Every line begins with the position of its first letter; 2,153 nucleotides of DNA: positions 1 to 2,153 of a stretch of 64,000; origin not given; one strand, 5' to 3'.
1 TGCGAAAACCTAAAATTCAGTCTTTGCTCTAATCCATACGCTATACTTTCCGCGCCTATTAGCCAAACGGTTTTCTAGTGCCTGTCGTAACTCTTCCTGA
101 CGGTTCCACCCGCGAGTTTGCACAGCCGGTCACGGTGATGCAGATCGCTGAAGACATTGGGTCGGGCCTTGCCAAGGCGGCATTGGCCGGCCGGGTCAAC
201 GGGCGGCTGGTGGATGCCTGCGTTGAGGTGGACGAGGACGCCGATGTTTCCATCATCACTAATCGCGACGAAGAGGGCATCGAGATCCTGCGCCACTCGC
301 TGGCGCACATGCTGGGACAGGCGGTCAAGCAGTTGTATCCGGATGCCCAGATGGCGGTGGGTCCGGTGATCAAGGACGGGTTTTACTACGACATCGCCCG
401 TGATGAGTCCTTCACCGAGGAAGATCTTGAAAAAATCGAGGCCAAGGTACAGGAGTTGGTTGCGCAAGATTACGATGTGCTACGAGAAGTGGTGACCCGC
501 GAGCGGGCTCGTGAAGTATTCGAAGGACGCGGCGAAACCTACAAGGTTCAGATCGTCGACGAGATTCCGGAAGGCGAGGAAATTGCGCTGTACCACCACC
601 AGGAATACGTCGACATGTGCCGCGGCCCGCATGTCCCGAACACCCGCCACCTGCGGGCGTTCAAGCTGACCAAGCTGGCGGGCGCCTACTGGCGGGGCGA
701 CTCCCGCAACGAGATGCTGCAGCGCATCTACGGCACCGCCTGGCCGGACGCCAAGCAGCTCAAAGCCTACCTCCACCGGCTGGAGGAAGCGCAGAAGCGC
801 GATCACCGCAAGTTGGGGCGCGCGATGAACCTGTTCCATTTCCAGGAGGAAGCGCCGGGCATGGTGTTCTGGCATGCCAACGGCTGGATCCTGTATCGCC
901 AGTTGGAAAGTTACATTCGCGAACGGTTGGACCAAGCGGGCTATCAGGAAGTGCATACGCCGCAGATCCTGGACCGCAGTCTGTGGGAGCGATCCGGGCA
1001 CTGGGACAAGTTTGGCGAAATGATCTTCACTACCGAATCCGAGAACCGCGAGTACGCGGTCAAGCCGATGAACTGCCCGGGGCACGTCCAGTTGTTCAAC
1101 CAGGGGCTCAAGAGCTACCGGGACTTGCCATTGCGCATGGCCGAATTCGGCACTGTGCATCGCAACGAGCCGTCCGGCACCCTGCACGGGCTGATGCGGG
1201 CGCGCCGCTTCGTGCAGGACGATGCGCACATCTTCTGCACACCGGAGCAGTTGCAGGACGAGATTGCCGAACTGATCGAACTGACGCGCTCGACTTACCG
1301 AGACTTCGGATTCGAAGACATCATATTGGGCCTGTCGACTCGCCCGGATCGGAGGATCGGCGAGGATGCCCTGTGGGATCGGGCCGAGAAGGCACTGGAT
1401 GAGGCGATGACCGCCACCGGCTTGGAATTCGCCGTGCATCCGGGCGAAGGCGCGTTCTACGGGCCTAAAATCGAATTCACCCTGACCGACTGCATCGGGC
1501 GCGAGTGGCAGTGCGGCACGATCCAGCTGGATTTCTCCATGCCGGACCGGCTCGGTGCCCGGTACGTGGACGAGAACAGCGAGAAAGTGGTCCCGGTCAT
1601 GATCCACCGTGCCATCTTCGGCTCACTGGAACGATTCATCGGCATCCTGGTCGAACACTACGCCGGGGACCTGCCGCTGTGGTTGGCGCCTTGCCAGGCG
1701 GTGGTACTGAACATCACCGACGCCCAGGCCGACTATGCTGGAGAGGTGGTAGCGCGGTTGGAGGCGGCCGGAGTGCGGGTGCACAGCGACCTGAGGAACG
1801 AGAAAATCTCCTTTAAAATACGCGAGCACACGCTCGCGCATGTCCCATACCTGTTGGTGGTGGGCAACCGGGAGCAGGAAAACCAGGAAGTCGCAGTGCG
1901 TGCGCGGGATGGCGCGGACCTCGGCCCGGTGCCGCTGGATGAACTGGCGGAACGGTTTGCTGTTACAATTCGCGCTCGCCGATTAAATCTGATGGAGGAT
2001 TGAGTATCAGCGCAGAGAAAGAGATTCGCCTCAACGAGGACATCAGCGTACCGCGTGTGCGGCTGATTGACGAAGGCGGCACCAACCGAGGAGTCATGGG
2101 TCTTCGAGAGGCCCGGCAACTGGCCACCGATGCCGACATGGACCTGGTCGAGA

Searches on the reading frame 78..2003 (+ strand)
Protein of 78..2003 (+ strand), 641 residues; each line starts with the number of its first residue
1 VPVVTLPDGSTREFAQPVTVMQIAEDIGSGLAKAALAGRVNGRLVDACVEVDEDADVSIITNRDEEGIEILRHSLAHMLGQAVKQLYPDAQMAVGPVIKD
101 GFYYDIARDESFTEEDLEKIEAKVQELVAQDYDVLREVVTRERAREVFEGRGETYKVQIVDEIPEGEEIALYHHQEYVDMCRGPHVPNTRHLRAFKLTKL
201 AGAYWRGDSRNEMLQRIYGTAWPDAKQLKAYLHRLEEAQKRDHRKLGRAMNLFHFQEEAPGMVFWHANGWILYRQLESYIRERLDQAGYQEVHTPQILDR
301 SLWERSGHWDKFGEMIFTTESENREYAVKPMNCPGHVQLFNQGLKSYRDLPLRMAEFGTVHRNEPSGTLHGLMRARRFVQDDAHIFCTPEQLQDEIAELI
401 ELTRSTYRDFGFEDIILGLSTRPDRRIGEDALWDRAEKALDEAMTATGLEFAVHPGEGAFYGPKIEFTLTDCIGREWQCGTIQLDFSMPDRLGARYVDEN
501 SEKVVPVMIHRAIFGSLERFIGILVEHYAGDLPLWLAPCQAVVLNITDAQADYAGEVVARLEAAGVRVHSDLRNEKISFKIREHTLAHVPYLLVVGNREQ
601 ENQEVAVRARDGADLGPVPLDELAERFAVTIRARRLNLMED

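Call 53: search_protein_families(library=pfam, proteins=[window:78-2003:+], max_evalue=0.000001)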
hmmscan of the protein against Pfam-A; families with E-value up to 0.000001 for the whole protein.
window:78-2003:+ (641 aa): 4 families
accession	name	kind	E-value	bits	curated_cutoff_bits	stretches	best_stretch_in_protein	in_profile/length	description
PF00587.30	tRNA-synt_2b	-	8.2e-57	192.6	29.3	1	317-528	1-179/179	tRNA synthetase class II core domain (G, H, P, S and T)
PF03129.25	HGTP_anticodon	-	4.5e-20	72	21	1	540-626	1-90/94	Anticodon binding domain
PF07973.19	tRNA_SAD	-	5.9e-16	58.6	24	1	171-218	3-44/44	Threonyl and Alanyl tRNA synthetase second additional domain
PF02824.27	TGS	-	6.1e-13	49.1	22.2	1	4-61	3-60/60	TGS domain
